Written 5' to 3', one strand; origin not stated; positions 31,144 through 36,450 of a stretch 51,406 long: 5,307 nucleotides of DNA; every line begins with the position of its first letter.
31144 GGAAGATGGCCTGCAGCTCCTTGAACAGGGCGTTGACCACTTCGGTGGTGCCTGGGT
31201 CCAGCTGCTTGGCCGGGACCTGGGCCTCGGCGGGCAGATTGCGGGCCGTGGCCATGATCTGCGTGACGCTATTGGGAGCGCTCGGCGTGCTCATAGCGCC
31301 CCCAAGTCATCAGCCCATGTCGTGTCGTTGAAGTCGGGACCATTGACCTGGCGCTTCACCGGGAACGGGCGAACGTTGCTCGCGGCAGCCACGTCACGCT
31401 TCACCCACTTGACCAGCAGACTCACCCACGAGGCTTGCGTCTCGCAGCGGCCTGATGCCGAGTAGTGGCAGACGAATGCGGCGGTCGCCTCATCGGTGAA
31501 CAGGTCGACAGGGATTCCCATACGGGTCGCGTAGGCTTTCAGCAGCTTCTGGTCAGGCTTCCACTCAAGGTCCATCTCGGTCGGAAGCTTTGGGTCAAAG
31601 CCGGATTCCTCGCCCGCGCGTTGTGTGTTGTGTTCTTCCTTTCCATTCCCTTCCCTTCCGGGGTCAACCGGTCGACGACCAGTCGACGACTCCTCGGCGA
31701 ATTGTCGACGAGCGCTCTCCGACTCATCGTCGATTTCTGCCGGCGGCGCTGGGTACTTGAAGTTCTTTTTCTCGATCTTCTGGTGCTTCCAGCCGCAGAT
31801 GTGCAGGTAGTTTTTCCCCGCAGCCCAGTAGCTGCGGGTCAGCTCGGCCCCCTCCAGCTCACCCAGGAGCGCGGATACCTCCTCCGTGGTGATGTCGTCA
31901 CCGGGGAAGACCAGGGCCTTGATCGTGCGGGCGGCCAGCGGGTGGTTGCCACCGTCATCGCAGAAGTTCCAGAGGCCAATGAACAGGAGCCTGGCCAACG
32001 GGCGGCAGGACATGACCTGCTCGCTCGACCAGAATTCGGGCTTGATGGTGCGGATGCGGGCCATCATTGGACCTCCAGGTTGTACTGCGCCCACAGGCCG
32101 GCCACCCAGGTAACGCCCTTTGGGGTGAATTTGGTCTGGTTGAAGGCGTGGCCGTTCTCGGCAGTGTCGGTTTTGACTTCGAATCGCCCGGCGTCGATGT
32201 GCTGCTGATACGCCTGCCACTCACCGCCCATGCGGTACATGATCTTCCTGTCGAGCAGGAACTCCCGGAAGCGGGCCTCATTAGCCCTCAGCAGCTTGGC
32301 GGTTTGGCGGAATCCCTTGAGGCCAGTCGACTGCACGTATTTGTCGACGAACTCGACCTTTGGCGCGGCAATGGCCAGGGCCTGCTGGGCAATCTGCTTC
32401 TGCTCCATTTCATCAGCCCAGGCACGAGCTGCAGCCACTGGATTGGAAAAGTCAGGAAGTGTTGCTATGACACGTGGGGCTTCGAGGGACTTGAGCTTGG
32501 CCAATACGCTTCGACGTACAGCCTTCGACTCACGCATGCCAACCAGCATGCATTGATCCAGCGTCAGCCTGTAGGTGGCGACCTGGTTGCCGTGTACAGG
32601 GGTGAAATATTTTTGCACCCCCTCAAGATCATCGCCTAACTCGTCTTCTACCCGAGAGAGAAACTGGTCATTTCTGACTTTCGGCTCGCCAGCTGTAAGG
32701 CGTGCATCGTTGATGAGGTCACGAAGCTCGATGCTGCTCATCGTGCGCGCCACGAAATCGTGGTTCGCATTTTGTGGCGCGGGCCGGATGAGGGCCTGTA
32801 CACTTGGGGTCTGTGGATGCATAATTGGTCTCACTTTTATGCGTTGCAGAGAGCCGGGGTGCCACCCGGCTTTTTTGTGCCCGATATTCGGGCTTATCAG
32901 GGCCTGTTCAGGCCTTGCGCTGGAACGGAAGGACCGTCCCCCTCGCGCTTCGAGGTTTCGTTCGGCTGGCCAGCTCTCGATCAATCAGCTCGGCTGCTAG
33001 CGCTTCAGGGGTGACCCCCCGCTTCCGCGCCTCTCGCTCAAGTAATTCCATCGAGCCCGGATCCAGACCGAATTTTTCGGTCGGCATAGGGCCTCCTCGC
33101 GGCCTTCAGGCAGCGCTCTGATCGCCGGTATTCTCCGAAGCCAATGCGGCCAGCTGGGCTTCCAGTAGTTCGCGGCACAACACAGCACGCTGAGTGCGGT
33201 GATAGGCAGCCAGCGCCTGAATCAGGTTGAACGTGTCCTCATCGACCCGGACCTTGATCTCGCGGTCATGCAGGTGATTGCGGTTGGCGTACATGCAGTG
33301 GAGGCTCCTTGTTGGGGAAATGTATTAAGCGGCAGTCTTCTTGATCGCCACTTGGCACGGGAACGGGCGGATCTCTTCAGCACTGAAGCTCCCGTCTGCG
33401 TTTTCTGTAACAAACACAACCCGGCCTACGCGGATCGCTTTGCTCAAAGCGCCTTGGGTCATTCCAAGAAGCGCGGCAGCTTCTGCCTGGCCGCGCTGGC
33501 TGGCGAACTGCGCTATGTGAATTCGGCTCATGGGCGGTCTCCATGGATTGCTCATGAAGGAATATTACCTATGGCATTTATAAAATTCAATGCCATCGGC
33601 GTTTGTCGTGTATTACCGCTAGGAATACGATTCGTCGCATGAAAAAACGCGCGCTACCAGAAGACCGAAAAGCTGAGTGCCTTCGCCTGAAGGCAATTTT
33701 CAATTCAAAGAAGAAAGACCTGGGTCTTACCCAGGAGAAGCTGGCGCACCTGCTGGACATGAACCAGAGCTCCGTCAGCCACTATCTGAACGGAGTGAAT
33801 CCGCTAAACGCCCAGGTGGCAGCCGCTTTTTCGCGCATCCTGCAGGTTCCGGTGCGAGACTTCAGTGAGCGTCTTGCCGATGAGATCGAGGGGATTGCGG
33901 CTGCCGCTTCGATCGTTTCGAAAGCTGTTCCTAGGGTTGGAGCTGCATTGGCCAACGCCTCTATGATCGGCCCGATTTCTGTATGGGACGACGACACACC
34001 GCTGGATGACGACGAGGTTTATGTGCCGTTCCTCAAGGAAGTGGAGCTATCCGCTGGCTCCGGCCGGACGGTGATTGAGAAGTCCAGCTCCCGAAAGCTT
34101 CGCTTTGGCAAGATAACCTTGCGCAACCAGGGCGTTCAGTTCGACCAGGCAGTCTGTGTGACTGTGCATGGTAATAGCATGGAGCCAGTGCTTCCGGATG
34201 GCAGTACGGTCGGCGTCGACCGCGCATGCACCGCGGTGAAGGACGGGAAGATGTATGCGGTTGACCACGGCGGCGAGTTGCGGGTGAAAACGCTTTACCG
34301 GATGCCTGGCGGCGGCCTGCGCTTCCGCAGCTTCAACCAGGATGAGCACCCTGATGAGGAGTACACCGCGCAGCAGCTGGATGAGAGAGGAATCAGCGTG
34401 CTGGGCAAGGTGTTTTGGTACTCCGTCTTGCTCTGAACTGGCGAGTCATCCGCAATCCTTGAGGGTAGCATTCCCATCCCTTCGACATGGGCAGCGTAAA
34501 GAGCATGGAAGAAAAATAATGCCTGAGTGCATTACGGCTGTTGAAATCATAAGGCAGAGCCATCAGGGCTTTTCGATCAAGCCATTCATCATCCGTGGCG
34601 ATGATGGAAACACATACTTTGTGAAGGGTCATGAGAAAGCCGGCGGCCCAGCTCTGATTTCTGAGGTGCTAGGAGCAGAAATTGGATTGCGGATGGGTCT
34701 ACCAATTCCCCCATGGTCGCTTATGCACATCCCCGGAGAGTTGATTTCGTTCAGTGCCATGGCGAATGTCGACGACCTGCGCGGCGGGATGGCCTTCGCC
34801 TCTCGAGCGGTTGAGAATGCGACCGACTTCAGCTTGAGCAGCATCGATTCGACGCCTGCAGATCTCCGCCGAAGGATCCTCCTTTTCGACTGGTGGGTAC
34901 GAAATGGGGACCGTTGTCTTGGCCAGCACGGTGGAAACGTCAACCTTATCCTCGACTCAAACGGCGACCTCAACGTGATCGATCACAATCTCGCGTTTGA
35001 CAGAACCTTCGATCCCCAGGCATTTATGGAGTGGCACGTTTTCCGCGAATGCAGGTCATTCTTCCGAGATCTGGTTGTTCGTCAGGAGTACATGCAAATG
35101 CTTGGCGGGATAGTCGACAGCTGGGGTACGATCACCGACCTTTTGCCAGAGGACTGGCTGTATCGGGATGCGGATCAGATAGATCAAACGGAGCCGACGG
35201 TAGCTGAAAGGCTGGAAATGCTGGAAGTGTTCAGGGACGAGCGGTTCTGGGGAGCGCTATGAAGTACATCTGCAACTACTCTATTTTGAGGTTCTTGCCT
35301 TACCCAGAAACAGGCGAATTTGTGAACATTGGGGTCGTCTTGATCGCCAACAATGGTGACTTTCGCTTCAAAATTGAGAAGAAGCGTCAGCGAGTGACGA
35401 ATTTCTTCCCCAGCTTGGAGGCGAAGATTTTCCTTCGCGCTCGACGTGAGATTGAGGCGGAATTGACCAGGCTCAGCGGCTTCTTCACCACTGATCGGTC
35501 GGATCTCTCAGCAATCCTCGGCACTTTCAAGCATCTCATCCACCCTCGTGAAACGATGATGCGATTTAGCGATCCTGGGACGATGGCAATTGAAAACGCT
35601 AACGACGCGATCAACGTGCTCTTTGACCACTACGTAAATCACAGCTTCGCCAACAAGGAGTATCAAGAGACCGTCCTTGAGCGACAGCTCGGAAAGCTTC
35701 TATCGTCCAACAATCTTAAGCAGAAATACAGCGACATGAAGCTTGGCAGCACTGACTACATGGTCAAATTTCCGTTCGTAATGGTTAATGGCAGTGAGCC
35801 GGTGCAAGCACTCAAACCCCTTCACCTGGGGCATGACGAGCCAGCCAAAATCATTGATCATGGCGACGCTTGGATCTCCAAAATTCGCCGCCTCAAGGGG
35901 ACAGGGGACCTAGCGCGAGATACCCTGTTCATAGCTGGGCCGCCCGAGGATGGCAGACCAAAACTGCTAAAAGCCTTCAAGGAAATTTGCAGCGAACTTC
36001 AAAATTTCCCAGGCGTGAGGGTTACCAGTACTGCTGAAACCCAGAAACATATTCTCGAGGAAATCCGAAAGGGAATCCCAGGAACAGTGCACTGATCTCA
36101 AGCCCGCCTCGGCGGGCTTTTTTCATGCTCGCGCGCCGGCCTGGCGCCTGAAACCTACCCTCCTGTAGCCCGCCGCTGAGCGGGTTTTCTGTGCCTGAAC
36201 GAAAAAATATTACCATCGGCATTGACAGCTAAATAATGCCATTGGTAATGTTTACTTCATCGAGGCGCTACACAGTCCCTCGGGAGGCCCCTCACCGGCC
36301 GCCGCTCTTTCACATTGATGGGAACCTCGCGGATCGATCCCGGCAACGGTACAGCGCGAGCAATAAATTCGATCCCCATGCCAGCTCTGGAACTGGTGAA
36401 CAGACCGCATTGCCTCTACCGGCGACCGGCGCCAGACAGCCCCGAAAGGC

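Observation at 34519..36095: Kinase-like plus DUF3037-like gene pair in the rexAB position of the immunity region: candidate undescribed prophage defence module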

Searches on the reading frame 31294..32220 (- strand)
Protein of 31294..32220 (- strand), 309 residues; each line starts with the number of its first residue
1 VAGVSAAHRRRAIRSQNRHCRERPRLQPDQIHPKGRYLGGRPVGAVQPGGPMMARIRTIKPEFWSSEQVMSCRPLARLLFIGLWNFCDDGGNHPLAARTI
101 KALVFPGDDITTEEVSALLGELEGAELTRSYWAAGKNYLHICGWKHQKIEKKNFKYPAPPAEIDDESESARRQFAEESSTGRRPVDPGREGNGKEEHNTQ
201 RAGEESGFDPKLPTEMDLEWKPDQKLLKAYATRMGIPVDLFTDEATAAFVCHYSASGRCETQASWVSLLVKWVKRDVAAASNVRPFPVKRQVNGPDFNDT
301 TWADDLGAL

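Call 45: search_protein_families(library=pfam, proteins=[window:31294-32220:-], max_evalue=0.01)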
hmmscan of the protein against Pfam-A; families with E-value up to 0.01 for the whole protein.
window:31294-32220:- (309 aa): 1 family
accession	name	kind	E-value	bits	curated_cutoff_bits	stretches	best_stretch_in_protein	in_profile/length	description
PF17948.6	DnaT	-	3e-12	46.5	25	1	215-280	2-64/69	DnaT DNA-binding domain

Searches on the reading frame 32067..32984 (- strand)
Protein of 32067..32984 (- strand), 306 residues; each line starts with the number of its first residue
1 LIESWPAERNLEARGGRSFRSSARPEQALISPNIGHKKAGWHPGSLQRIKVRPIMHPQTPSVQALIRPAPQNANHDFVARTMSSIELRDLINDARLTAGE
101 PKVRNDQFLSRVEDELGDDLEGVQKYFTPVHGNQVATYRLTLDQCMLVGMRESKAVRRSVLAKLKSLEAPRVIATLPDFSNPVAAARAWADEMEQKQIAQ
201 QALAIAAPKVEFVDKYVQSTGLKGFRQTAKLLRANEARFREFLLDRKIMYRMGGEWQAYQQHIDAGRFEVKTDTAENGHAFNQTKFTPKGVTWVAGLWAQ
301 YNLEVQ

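Call 45: search_protein_families(library=pfam, proteins=[window:32067-32984:-], max_evalue=0.01)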
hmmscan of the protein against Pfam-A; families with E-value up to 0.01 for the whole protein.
window:32067-32984:- (306 aa): 1 family
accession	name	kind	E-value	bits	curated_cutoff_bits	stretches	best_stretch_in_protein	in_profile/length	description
PF03374.19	ANT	-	3.6e-25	88.8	25.3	1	200-299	1-106/108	Phage antirepressor protein KilAC domain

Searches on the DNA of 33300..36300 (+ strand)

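Call 16: search_dna_similar(query=window:33300-36300:+, collection=phages, mode=near, max_rows=20)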
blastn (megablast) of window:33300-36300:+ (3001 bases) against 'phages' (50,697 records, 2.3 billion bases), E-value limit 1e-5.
No match.

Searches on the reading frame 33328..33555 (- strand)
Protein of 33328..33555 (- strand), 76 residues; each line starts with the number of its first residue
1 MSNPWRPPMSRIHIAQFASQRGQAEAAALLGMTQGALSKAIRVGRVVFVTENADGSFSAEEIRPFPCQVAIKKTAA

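Call 45: search_protein_families(library=pfam, proteins=[window:33328-33555:-], max_evalue=0.01)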
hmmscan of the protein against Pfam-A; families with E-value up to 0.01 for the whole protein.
window:33328-33555:- (76 aa): 2 families
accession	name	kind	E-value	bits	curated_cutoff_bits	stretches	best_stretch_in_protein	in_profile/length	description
PF09048.16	Cro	-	3.7e-19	68.9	32.7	1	9-66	1-58/59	Cro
PF00126.33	HTH_1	-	0.0036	17.7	26.6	1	17-42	10-35/60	Bacterial regulatory helix-turn-helix protein, lysR family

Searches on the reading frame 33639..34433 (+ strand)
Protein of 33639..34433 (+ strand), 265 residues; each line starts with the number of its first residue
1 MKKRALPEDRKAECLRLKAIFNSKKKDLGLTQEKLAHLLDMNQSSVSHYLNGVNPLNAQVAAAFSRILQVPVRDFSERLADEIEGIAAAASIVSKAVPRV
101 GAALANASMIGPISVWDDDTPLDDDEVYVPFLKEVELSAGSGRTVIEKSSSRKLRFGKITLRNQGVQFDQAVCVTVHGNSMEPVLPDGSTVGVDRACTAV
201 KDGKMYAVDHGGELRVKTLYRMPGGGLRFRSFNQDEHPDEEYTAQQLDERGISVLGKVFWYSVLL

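Call 3: search_protein_families(library=pfam, proteins=[window:33639-34433:+], max_evalue=1)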
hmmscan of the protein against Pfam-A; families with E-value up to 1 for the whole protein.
window:33639-34433:+ (265 aa): 9 families
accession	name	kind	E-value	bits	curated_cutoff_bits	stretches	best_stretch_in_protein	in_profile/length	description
PF00717.28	Peptidase_S24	-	1e-21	77.2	23.3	1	136-258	5-115/116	Peptidase S24-like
PF01381.28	HTH_3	-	1.1e-08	35.5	23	1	26-75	6-55/55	Helix-turn-helix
PF13560.12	HTH_31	-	6.7e-06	26.8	27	1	28-73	13-59/64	Helix-turn-helix domain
PF20432.4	Xre-like-HTH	-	0.0028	18.4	25.8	1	17-60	12-54/63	Antitoxin Xre-like helix-turn-helix domain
PF15943.11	YdaS_toxin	-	0.051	13.8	30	1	32-70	11-49/65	Bacterial toxin YdaS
PF13443.12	HTH_26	-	0.073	13.8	22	1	27-77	8-59/63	Cro/C1-type HTH DNA-binding domain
PF12844.13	HTH_19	-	0.12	12.7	30.2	1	25-55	8-38/64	Helix-turn-helix domain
PF13744.12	HTH_37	-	0.2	11.9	27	1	26-52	28-54/80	Helix-turn-helix domain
PF17762.8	HTH_ParB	-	0.21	12.2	22.6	0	26-50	17-41/102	ParB HTH domain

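Call 4: search_protein_families(library=padloc, proteins=[window:33639-34433:+], max_evalue=1)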
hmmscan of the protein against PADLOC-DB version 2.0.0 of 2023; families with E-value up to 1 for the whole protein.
window:33639-34433:+ (265 aa): 10 families
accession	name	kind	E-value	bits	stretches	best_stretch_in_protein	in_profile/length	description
PDLC03950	RmrA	-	0.00069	16.7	1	27-106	13-88/369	-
PDLC03949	RmrA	-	0.0015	15.5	1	28-90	14-76/363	-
PDLC03947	RmrA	-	0.0026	14.6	1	28-81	23-76/383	-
PDLC03951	RmrA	-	0.0046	14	1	27-81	19-73/400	-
PDLC03948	RmrA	-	0.0056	13.6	1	29-75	21-67/397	-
PDLC03952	RmrA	-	0.012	12.4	1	25-83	31-89/395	-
PDLC02926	HTH_VI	-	0.019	13.3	1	26-74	11-59/92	-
PDLC03955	RmrA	-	0.024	11.9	1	28-77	32-81/371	-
PDLC04758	PDC-M64B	-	0.031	12.7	1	26-69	40-83/123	-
PDLC03953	RmrA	-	0.041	11.1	1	25-76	14-65/373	-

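Call 5: search_protein_families(library=ncbifam, proteins=[window:33639-34433:+], max_evalue=1)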
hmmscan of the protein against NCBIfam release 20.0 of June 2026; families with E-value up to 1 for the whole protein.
window:33639-34433:+ (265 aa): 7 families
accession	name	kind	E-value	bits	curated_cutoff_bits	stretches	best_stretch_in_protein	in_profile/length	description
TIGR03830.1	CxxCG_CxxCG_HTH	subfamily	0.0099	15.7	61.8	1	26-64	75-113/127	type II TA system antitoxin MqsA family protein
TIGR03070.1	couple_hipB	subfamily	0.013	15.5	71.65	1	23-47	9-33/58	type II toxin-antitoxin system Y4mF family antitoxin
NF041951.1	phage_RstR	subfamily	0.015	15.6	80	1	17-70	3-56/108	RstR family transcriptional repressor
TIGR02607.1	antidote_HigA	equivalog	0.031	14.1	47.7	1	26-69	17-60/81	HigA family addiction module antitoxin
NF007257.0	PRK09706.1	subfamily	0.042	13.7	101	1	22-69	11-58/135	transcriptional repressor DicA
NF049845.1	Xre_ParS_antitoxin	subfamily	0.078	13.1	90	1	20-70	6-56/112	type II RES/Xre toxin-antitoxin system antitoxin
TIGR02228.1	sigpep_I_arch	equivalog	0.22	11.4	51.85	1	172-203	32-64/158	signal peptidase I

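Call 6: search_protein_families(library=phrogs, proteins=[window:33639-34433:+], max_evalue=0.01)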
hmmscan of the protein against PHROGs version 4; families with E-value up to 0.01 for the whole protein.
window:33639-34433:+ (265 aa): 11 families
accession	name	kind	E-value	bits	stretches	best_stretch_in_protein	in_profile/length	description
phrog_4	-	transcription regulation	2.4e-47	162.8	1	17-262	137-336/400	transcriptional repressor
phrog_6201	-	transcription regulation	1.2e-23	84.3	1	164-262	21-115/121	CI-like repressor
phrog_8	-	transcription regulation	7.6e-08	33.2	1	22-88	165-228/346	transcriptional regulator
phrog_3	-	transcription regulation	1.2e-05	26.3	1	24-78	94-148/430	transcriptional repressor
phrog_2439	-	transcription regulation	7e-05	22.9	1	26-77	17-68/367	transcriptional regulator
phrog_2328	-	transcription regulation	0.00011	22.9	1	28-75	27-74/128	transcriptional repressor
phrog_811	-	DNA, RNA and nucleotide metabolism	0.0017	18.9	1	173-240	50-115/140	UmuD-like protein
phrog_4441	-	DNA, RNA and nucleotide metabolism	0.005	18.1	1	34-98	23-87/98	HTH DNA binding protein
phrog_4779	-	transcription regulation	0.0051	18.3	1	26-60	12-46/98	transcriptional regulator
phrog_638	-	transcription regulation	0.0054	17.6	1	32-107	20-95/145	transcriptional regulator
phrog_1373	-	transcription regulation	0.0091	17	0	26-60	73-105/166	transcriptional regulator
